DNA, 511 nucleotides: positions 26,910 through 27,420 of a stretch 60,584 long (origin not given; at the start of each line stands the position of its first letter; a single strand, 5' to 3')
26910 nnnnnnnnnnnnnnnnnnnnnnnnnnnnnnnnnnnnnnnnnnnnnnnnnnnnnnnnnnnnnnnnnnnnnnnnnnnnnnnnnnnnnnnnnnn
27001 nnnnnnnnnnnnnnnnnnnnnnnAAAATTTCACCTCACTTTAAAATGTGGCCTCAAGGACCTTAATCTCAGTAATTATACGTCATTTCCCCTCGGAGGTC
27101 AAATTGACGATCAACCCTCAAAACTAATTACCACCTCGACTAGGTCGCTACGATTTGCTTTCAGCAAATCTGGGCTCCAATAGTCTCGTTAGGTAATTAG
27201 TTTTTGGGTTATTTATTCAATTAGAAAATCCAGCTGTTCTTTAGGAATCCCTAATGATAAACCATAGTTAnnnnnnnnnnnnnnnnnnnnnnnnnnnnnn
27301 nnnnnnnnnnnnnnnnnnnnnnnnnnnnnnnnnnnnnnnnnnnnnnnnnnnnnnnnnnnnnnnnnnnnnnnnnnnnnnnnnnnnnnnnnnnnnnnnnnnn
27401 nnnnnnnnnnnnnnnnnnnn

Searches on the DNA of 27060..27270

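Call 73: search_rna_families(source=window, start=27060, end=27270, threshold=evalue, max_evalue=1)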
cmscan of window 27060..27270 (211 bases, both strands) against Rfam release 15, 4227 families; matches with E-value up to 1: 1.
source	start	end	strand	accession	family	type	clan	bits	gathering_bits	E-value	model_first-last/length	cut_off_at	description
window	27159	27222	-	RF00571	SNORD65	Gene; snRNA; snoRNA; CD-box;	CL00057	15.9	41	0.36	1-73/73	no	Small nucleolar RNA SNORD65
